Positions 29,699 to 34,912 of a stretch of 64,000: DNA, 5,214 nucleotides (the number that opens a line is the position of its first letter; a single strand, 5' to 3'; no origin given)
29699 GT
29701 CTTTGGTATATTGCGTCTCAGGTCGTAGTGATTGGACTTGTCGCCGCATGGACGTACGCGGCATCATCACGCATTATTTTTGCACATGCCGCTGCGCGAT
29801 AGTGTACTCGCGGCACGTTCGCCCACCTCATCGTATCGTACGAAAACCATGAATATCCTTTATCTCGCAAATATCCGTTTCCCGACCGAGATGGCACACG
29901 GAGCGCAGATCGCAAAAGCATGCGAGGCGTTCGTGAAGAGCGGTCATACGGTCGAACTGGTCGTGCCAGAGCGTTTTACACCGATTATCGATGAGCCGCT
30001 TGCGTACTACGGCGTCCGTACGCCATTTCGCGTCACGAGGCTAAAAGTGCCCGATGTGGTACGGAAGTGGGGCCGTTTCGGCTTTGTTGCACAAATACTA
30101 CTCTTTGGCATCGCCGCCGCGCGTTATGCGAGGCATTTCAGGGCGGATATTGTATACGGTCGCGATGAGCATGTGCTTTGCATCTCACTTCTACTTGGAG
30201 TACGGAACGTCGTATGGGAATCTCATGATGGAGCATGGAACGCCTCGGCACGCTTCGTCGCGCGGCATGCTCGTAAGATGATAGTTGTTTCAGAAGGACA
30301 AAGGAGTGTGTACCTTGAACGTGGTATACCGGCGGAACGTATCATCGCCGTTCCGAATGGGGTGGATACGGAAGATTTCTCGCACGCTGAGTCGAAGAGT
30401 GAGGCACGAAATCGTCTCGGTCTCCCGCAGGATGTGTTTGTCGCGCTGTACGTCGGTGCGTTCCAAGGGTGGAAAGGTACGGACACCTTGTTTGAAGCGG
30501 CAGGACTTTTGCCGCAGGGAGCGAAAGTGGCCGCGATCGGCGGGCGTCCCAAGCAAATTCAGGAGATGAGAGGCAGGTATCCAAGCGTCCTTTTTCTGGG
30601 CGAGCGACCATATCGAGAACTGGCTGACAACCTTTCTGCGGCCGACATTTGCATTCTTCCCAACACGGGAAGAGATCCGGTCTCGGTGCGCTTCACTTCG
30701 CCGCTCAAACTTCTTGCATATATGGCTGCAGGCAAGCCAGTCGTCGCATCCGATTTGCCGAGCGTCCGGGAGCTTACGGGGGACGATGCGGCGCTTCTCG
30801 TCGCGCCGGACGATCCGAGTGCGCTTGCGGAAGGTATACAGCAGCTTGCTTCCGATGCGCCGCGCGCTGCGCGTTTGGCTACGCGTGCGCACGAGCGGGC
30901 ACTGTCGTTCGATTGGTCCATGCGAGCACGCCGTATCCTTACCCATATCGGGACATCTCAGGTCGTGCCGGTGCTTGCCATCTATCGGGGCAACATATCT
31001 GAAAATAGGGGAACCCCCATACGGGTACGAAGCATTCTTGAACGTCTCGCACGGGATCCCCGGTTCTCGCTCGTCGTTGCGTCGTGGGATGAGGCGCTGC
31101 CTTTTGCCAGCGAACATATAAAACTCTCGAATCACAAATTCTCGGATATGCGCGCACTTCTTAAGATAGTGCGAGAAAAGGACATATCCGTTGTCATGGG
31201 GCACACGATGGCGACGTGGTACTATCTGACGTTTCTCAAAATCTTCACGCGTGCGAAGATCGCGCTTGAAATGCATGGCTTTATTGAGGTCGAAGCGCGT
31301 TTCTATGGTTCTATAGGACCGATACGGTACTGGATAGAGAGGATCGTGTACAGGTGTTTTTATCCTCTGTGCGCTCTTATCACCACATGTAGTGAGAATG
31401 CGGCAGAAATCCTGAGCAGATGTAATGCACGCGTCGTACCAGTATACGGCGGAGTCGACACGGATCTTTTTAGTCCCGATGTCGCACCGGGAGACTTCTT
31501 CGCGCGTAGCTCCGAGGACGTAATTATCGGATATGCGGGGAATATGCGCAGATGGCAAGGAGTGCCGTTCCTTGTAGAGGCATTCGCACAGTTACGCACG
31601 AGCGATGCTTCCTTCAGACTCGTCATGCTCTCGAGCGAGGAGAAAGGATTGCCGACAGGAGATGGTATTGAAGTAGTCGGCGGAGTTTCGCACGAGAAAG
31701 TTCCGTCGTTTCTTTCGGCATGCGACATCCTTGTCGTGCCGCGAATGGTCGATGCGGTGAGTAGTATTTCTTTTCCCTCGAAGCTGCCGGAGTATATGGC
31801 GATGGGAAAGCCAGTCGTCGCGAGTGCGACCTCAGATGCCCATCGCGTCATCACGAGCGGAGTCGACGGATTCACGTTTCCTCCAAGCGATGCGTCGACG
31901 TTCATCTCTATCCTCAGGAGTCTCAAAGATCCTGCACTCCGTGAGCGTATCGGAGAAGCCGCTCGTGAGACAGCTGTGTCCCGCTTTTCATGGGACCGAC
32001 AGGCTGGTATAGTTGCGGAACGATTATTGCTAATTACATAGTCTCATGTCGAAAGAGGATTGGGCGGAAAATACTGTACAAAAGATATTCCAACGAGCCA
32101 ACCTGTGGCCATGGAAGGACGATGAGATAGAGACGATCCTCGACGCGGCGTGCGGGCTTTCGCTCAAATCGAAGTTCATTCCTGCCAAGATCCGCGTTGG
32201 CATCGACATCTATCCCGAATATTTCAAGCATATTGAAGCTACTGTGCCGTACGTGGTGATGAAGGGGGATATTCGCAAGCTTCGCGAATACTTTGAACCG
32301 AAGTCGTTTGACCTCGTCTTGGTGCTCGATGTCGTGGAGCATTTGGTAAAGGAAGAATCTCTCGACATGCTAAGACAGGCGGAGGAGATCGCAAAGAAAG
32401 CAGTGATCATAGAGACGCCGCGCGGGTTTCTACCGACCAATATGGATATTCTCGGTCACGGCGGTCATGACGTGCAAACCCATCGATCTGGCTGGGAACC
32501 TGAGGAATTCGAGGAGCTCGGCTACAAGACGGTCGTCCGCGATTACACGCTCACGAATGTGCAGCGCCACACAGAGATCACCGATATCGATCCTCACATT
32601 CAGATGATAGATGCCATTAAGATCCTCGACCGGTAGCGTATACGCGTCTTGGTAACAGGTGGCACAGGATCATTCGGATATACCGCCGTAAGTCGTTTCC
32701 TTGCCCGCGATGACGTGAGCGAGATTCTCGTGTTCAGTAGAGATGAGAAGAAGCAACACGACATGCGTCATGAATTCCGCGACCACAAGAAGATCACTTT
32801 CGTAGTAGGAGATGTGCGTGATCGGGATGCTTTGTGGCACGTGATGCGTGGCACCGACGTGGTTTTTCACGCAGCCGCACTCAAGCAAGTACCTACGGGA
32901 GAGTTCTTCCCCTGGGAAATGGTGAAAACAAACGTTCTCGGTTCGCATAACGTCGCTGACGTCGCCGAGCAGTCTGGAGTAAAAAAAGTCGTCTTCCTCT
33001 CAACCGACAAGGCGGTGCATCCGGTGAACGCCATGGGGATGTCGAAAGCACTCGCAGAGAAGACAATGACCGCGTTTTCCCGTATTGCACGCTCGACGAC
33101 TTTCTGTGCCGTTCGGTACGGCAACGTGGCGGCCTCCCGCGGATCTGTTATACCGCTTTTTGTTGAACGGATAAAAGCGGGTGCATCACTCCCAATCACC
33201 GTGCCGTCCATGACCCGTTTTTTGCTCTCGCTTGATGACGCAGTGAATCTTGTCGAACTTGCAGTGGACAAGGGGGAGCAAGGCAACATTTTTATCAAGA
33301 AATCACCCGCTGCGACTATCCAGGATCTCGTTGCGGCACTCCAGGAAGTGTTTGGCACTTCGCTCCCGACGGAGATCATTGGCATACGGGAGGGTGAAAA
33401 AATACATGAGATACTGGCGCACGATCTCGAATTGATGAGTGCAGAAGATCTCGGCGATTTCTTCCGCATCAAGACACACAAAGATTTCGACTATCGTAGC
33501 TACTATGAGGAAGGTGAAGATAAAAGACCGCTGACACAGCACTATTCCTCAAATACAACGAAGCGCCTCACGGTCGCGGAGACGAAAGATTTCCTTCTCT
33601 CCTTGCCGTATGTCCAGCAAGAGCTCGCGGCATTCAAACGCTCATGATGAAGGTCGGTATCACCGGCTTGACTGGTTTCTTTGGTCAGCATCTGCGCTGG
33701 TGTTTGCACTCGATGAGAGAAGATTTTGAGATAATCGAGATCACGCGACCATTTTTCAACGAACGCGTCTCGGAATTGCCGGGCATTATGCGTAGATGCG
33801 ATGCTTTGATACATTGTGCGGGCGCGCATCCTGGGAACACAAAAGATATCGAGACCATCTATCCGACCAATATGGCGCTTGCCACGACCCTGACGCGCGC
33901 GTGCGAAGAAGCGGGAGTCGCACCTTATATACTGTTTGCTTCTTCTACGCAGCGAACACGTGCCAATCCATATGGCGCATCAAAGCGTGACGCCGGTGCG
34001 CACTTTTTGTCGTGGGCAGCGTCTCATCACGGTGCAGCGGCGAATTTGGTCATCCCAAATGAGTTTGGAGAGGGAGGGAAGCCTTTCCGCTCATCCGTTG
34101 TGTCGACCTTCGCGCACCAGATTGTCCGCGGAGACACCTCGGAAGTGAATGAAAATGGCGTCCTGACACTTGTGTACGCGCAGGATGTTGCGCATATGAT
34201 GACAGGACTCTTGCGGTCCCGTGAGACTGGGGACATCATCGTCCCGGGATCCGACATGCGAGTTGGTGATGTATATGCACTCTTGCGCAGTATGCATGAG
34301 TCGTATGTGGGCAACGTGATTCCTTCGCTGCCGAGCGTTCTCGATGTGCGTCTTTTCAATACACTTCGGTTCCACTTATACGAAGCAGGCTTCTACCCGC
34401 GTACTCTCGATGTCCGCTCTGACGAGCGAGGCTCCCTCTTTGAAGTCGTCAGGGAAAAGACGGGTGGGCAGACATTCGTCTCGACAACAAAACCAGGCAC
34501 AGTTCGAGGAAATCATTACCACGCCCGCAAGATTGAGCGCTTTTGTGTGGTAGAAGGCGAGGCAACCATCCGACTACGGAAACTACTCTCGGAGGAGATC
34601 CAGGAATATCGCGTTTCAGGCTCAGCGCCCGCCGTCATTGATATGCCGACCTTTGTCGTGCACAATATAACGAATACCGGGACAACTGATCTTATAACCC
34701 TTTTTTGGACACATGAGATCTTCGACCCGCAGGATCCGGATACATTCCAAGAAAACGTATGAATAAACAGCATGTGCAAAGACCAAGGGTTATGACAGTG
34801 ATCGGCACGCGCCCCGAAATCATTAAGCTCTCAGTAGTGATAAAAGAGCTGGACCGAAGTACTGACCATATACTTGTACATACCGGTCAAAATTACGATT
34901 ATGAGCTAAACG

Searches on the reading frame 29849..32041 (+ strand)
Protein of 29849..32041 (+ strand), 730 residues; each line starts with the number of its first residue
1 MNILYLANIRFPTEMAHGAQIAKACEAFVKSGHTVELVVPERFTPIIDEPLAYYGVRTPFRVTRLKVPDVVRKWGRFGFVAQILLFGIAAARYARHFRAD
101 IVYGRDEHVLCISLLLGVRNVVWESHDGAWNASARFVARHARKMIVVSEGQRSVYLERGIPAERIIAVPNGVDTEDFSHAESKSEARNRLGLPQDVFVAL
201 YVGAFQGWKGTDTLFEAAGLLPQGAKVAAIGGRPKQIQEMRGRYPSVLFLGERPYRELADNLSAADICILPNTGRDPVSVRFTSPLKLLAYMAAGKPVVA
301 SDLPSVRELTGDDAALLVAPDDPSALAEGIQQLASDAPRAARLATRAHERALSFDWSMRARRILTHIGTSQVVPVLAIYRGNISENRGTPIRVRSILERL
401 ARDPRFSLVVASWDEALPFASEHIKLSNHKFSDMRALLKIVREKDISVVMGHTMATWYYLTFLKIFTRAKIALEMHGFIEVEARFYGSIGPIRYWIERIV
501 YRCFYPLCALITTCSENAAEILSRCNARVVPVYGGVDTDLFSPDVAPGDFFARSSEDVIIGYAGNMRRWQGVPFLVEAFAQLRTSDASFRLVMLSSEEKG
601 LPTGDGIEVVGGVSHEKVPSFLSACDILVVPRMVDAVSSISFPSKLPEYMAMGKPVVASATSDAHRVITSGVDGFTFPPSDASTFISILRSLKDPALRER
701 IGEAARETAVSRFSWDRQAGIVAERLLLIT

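Call 5: search_protein_families(library=pfam, proteins=[window:29849-32041:+], max_evalue=0.01)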
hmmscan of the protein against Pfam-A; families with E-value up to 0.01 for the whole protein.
window:29849-32041:+ (730 aa): 5 families
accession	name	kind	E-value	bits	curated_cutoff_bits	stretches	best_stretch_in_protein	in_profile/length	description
PF13692.12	Glyco_trans_1_4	-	5e-45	153.7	27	2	198-336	3-142/142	Glycosyl transferases group 1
PF00534.26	Glycos_transf_1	-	8.5e-41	139.8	26.4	2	554-707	12-171/172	Glycosyl transferases group 1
PF13439.12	Glyco_transf_4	-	6e-24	85.4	28.5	2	24-175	11-169/170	Glycosyltransferase Family 4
PF13524.12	Glyco_trans_1_2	-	6.6e-20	72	25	2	230-364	20-143/144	Glycosyl transferase-like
PF13579.12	Glyco_trans_4_4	-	1.7e-13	51.7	29.7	1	20-171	6-158/158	Glycosyl transferase 4-like domain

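Call 6: search_protein_families(library=ncbifam, proteins=[window:29849-32041:+], max_evalue=0.01)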
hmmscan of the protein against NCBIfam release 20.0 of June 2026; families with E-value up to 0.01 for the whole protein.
window:29849-32041:+ (730 aa): 22 families
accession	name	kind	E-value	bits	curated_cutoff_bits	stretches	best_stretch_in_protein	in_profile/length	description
TIGR04063.1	stp3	hypoth_equivalog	2e-44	152.1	442.05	2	137-348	154-372/397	TIGR04063 family PEP-CTERM/XrtA system glycosyltransferase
NF007640.0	PRK10307.1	subfamily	1.7e-37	129.3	276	2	146-352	177-388/411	WcaI family glycosyltransferase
NF041876.1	EPS_EpsE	equivalog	1.9e-26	93.3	400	2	535-720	194-387/389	exopolysaccharide biosynthesis GT4 family glycosyltransferase EpsE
TIGR03088.1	stp2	hypoth_equivalog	1.4e-25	90.2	409.05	2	522-718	155-362/374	TIGR03088 family PEP-CTERM/XrtA system glycosyltransferase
NF053787.1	GlcN_PG_synth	equivalog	2.5e-25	89.1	480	2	163-366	164-355/361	N-acetylglucosaminyl phosphatidylglycerol synthase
TIGR03449.1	mycothiol_MshA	equivalog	7.6e-25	87.6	462.5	2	147-364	172-397/406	D-inositol-3-phosphate glycosyltransferase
TIGR02149.1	glgA_Coryne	subfamily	5.7e-24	85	302.4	2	128-363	129-383/391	glycogen synthase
TIGR04047.1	MSMEG_0565_glyc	hypoth_equivalog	9.5e-21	74.3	259.85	3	285-364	290-368/373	MSMEG_0565 family glycosyltransferase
TIGR03087.1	stp1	hypoth_equivalog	2.3e-20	73.2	316.65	2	522-720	191-388/397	TIGR03087 family PEP-CTERM/XrtA system glycosyltransferase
NF047684.1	TeichurnBiosyTuaC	equivalog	2.3e-19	69.6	550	2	161-344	183-362/391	teichuronic acid biosynthesis protein TuaC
NF047676.1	TeichurnBiosyTuaH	equivalog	1.2e-17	63.9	550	2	163-360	183-377/384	teichuronic acid biosynthesis protein TuaH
NF012028.0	PRK15484.1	subfamily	3.8e-17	62.4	618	2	553-719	189-368/380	lipopolysaccharide N-acetylglucosaminyltransferase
NF038298.1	EPS_HpsO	equivalog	1.1e-15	57.3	575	2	526-713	169-371/388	hormogonium polysaccharide biosynthesis glycosyltransferase HpsO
TIGR03999.1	thiol_BshA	equivalog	1.8e-15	56.8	273.7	2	526-716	166-360/375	N-acetyl-alpha-D-glucosaminyl L-malate synthase BshA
NF038229.1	Glyco4_Geo_Pelo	equivalog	6.3e-12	45.2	400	1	607-721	220-328/338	GPMC system family 4 glycosyltransferase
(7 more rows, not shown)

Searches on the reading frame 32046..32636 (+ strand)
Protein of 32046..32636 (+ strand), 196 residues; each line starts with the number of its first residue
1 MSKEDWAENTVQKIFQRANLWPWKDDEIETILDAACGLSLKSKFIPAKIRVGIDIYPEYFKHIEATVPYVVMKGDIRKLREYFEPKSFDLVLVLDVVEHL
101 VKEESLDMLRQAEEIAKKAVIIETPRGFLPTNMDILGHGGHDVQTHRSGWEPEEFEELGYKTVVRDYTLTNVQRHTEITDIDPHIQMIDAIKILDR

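Call 5: search_protein_families(library=pfam, proteins=[window:32046-32636:+], max_evalue=0.01)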
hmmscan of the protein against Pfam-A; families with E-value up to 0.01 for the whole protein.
window:32046-32636:+ (196 aa): 3 families
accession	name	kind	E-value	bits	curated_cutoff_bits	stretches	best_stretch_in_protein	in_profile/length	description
PF08241.18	Methyltransf_11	-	6.2e-06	27.2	21.2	1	32-117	1-88/95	Methyltransferase domain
PF13649.12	Methyltransf_25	-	1.5e-05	26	27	1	31-117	1-94/97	Methyltransferase domain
PF08242.18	Methyltransf_12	-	0.0062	17.7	30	0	48-116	17-92/98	Methyltransferase domain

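Call 6: search_protein_families(library=ncbifam, proteins=[window:32046-32636:+], max_evalue=0.01)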
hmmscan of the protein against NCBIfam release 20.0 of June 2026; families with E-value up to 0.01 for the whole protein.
window:32046-32636:+ (196 aa): 3 families
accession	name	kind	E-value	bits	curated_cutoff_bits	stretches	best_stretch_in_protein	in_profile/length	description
NF041255.1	mycofact_MftM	equivalog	0.00071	19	200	1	71-125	190-242/289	mycofactocin oligosaccharide methyltransferase MftM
TIGR04074.1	bacter_Hen1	equivalog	0.0037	15.8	340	1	86-164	354-433/462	3' terminal RNA ribose 2'-O-methyltransferase Hen1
TIGR02021.1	BchM-ChlM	equivalog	0.0073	15.7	158.9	0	28-133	55-165/218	magnesium protoporphyrin IX methyltransferase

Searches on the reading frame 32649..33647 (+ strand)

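Call 11: search_protein_families(library=pfam, proteins=[window:32649-33647:+], max_evalue=0.001)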
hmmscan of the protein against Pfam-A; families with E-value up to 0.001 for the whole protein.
window:32649-33647:+ (332 aa): 10 families
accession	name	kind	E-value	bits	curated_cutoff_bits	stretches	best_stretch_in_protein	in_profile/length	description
PF02719.21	Polysacc_synt_2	-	4.5e-93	312.1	20.2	1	1-275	2-292/293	Polysaccharide biosynthesis protein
PF01370.27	Epimerase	-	1.5e-24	87.2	20.9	1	1-214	2-236/240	NAD dependent epimerase/dehydratase family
PF01073.25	3Beta_HSD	-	1.5e-18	67.2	22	1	1-125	1-122/280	3-beta hydroxysteroid dehydrogenase/isomerase family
PF16363.11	GDP_Man_Dehyd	-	1.4e-14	54.7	27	1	1-238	1-269/332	GDP-mannose 4,6 dehydratase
PF13460.12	NAD_binding_10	-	8.8e-13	49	27.2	1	4-136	1-122/184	NAD(P)H-binding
PF08485.16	Polysacc_syn_2C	-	7e-12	45.3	25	1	278-323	3-48/48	Polysaccharide biosynthesis protein C-terminal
PF07993.18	NAD_binding_4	-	2.1e-08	34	20.1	1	2-137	1-154/258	Male sterility protein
PF05368.20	NmrA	-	1.3e-07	31.9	27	1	2-190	7-183/298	NmrA-like family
PF04321.23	RmlD_sub_bind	-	3.3e-06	26.8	27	1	1-121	4-103/287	RmlD substrate binding domain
PF08659.16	KR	-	3.3e-05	24.3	22.6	1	1-70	4-76/180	KR domain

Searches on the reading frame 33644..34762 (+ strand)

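Call 11: search_protein_families(library=pfam, proteins=[window:33644-34762:+], max_evalue=0.001)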
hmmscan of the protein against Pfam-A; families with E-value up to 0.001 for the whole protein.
window:33644-34762:+ (372 aa): 4 families
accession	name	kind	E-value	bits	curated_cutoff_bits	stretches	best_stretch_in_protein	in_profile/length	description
PF14667.12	Polysacc_synt_C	-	5.7e-47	158.9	28.7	1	259-368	2-111/111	Polysaccharide biosynthesis C-terminal domain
PF01370.27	Epimerase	-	1.5e-14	54.4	20.9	1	6-196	3-231/240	NAD dependent epimerase/dehydratase family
PF16363.11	GDP_Man_Dehyd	-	0.00023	21.2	27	0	102-205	145-253/332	GDP-mannose 4,6 dehydratase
PF07883.17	Cupin_2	-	0.00087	19.4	27.2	0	280-353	3-67/70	Cupin domain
